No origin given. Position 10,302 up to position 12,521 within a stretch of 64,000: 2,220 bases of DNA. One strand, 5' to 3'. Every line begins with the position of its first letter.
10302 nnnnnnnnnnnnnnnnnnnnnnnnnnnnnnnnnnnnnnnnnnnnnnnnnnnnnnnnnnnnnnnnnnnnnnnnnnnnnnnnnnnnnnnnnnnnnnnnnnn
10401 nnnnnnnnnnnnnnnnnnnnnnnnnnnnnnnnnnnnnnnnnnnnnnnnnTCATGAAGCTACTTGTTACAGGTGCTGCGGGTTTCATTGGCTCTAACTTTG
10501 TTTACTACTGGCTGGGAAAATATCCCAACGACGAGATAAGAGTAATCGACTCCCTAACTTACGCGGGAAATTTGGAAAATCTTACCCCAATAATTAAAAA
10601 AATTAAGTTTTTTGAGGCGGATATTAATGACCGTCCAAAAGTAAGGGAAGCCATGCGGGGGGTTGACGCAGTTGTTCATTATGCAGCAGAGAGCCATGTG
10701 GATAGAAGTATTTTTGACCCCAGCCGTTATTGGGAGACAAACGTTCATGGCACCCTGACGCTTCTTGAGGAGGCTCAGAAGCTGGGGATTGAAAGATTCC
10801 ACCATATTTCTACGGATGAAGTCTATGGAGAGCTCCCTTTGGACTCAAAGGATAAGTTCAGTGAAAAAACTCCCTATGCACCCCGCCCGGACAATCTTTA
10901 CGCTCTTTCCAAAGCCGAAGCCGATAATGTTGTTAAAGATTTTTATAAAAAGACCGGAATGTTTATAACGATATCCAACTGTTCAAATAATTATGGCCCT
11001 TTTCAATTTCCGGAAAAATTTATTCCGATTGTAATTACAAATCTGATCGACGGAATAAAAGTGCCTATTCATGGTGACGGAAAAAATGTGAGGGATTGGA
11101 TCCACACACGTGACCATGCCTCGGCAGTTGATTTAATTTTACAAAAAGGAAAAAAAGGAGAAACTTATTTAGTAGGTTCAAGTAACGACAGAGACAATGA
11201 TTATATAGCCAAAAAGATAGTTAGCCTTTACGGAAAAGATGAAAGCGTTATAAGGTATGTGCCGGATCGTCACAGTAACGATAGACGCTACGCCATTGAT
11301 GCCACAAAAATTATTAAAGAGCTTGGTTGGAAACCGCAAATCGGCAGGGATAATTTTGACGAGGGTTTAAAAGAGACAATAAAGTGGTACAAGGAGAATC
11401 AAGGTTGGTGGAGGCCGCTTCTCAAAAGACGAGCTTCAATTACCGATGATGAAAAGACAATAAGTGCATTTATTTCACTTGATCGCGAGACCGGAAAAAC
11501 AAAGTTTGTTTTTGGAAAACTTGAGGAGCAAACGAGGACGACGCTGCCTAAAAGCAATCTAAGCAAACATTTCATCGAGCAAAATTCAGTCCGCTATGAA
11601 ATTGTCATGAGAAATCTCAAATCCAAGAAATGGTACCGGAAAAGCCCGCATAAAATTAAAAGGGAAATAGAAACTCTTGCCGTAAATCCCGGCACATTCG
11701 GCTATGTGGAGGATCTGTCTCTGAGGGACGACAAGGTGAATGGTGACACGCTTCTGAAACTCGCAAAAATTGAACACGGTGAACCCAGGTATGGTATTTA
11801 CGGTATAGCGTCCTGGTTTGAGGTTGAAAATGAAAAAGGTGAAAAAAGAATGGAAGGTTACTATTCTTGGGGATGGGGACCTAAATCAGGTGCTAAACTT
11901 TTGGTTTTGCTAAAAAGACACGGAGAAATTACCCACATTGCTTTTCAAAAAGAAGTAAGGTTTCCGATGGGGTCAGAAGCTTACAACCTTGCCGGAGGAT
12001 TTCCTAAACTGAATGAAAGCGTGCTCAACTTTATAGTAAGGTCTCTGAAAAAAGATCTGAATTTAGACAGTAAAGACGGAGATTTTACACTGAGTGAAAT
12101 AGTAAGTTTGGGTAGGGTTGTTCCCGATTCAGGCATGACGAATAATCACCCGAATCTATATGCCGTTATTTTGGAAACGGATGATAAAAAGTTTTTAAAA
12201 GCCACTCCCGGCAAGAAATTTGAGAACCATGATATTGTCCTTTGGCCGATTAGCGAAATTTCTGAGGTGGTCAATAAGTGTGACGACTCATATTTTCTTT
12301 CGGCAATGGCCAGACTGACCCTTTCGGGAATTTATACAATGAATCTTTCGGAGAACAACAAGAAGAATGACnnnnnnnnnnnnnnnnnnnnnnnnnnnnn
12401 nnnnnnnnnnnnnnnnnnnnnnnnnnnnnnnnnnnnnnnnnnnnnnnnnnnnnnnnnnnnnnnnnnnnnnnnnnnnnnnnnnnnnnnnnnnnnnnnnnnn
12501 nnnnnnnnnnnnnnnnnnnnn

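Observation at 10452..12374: RmlB dTDP-glucose 4,6-dehydratase fused to an unknown 300-aa domain with a degenerate Nudix-like box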

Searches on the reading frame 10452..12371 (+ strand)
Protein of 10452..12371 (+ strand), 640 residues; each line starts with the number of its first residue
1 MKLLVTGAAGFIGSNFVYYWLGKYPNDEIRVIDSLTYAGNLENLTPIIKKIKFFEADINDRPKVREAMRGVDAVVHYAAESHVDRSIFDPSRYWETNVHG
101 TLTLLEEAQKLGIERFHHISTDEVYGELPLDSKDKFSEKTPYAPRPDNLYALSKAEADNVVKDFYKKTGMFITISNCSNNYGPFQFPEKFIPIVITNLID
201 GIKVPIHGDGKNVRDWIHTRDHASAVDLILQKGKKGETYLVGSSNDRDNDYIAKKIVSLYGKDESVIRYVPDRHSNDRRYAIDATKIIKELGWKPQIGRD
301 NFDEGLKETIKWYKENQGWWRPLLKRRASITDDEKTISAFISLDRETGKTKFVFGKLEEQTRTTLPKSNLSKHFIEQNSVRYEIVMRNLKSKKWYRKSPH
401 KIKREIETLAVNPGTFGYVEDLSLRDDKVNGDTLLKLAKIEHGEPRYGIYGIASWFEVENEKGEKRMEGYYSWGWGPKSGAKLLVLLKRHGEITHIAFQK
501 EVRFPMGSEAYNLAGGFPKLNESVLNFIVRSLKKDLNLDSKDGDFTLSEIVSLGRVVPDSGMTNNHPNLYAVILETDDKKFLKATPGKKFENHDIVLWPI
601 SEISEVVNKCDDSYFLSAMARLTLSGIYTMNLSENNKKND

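Call 3: search_protein_families(library=pfam, proteins=[window:10452-12371:+], max_evalue=10)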
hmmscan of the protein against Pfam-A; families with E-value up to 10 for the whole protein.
window:10452-12371:+ (640 aa): 9 families
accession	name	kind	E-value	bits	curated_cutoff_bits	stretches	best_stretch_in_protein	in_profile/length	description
PF16363.11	GDP_Man_Dehyd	-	7.3e-70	236.5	27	1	4-308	1-331/332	GDP-mannose 4,6 dehydratase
PF01370.27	Epimerase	-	5.8e-62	209.7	20.9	1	4-242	2-240/240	NAD dependent epimerase/dehydratase family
PF01073.25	3Beta_HSD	-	2e-23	83.3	22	1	4-221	1-220/280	3-beta hydroxysteroid dehydrogenase/isomerase family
PF02719.21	Polysacc_synt_2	-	1.2e-14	54.6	20.2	1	3-123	1-130/293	Polysaccharide biosynthesis protein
PF07993.18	NAD_binding_4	-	3.4e-13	49.8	20.1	1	5-179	1-206/258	Male sterility protein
PF04321.23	RmlD_sub_bind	-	1.1e-10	41.6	27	1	1-167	1-142/287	RmlD substrate binding domain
PF13460.12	NAD_binding_10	-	1.5e-06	28.7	27.2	1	42-162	30-132/184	NAD(P)H-binding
PF13475.11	DUF4116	-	0.12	12.3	24.9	1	252-286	4-35/49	Domain of unknown function (DUF4116)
PF00056.29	Ldh_1_N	-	0.15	12.6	27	1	1-79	1-78/141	lactate/malate dehydrogenase, NAD binding domain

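Call 4: search_protein_families(library=ncbifam, proteins=[window:10452-12371:+], max_evalue=10)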
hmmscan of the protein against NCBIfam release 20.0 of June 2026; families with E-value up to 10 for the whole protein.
window:10452-12371:+ (640 aa): 29 families (the best 25 are shown)
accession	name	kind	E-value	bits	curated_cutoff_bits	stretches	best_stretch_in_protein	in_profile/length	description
TIGR01181.1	dTDP_gluc_dehyt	equivalog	1.7e-117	392.1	365.1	1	2-323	1-321/321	dTDP-glucose 4,6-dehydratase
NF007490.0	PRK10084.1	subfamily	1.3e-85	287.6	649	1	1-321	1-342/361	dTDP-glucose 4,6-dehydratase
NF007582.0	PRK10217.1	equivalog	2.7e-84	283.3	698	1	2-323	3-341/355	dTDP-glucose 4,6-dehydratase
TIGR04180.1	EDH_00030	hypoth_equivalog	6.5e-37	127.2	475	1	4-296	2-295/297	NAD-dependent 4,6-dehydratase LegB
TIGR01179.1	galE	equivalog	4.5e-34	117.8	262.3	2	2-167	1-162/332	UDP-glucose 4-epimerase GalE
TIGR03466.1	HpnA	hypoth_equivalog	1.5e-23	83.2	367.65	1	1-245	1-232/327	hopanoid-associated sugar epimerase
TIGR02197.1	heptose_epim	equivalog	1.7e-22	80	274.6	1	3-314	1-314/316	ADP-glyceromanno-heptose 6-epimerase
NF052578.1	StrlDmthSdmBMthl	equivalog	9.2e-19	68.3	600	1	1-243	1-229/328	sterol demethylase protein SdmB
TIGR02622.1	CDP_4_6_dhtase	equivalog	1.1e-18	67.5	278.45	1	2-315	6-332/352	CDP-glucose 4,6-dehydratase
NF007956.0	PRK10675.1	subfamily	7.4e-18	64.8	394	2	1-167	1-166/338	UDP-glucose 4-epimerase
TIGR03589.1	PseB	equivalog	5.2e-16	58.5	407.75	1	3-125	7-129/324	UDP-N-acetylglucosamine 4,6-dehydratase (inverting)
NF042423.1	oxyalk_red_Shew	equivalog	8.4e-15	54.7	580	1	2-164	10-159/331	2-alkyl-3-oxoalkanoate reductase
NF011728.1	PRK15181.1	equivalog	1.2e-14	54.1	760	1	3-315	18-339/348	Vi polysaccharide biosynthesis UDP-N-acetylglucosaminuronic acid C-4 epimerase TviC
NF041293.1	G6PDh_Azf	equivalog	2.7e-13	49.9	400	1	3-182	5-187/252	NAD-dependent glucose-6-phosphate dehydrogenase Azf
NF042422.1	oxyalk_red_OleD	equivalog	1.5e-12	47.6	580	1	1-161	1-150/329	2-alkyl-3-oxoalkanoate reductase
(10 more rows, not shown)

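Call 40: list_cluster_members(proteins=[window:10452-12371:+, L005:5041-6963:+, L013:5026-6957:+, L017:5983-6753:+])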
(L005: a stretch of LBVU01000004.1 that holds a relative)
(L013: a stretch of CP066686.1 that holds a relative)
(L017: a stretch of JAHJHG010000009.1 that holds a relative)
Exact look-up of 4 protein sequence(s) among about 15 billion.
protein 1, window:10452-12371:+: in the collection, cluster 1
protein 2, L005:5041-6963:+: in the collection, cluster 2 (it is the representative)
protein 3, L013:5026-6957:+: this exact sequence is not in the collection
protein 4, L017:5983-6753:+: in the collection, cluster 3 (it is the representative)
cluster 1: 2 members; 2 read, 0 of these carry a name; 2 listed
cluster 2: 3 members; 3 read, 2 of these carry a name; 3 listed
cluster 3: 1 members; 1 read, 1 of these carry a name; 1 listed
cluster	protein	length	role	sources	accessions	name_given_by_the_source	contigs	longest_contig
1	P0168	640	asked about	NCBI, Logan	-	-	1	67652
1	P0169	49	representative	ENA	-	-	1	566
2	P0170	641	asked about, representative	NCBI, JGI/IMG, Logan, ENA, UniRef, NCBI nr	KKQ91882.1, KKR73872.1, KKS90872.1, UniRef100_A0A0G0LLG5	MAG: hypothetical protein UU16_C0012G0009 [Candidatus Woesebacteria bacterium ... | dTDP-glucose 4,6-dehydratase n=3 Tax=Candidatus Woeseibacteriota TaxID=1752722 ... | MAG: hypothetical protein UT17_C0004G0230 [Candidatus Woesebacteria bacterium ...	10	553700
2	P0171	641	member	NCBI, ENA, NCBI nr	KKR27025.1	MAG: hypothetical protein UT58_C0001G0003 [Microgenomates group bacterium ...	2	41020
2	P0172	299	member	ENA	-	-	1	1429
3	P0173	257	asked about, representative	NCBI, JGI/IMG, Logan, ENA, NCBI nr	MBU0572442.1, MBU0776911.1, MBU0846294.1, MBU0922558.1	hypothetical protein KKH23_03825 [Patescibacteria group bacterium] | hypothetical protein [Patescibacteria group bacterium]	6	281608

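Call 52: predict_structure(alignment_id=A2)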
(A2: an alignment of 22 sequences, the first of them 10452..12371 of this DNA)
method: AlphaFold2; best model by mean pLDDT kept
length: 640 residues; sequences in the alignment: 22
mean_pLDDT: 60.1   pTM: 0.42
mean pLDDT of the five models: 60.1, 56.9, 56.6, 54.8, 53.5
residues with pLDDT >= 90: 69; 70-90: 187; 50-70: 136; < 50: 248
segments of 3 or more residues with pLDDT < 50: 34-42, 81-89, 123-147, 178-220, 242-303, 305-307, 316-378, 446-448, 560-564, 628-640
pLDDT, mean of each block of 10 residues (from residue 1): 79 72 85 55 54 80 92 82 40 73 93 86 38 39 44 69 82 59 29 27 28 36 69 64 40 38 34 26 36 39 45 46 30 34 32 37 32 42 80 94 92 74 79 90 60 87 88 60 82 80 54 70 65 78 67 59 60 72 61 77 71 70 54 33
secondary structure, 60 per line:
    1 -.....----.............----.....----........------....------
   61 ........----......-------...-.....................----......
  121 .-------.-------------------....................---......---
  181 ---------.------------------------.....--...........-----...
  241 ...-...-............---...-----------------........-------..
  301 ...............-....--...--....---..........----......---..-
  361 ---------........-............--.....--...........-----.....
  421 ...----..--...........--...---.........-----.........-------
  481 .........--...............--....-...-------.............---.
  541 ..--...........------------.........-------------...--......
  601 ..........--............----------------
elements in order (helices of 4 or more, strands of 3 or more residues): E2-6 H11-23 E28-32 H37-44 E51-54 H61-68 E73-78 H90-110 E115-121 H149-168 E172-177 E215-219 H222-232 E238-243 H249-260 H284-291 H299-315 H317-320 E328-331 E335-344 E349-354 H370-377 H379-390 H393-397 H400-410 H416-423 E432-442 E451-459 E465-473 E481-489 E492-506 E509-512 E514-516 H524-536 E545-555 E568-576 E590-592 E595-599 H600-609 H613-624
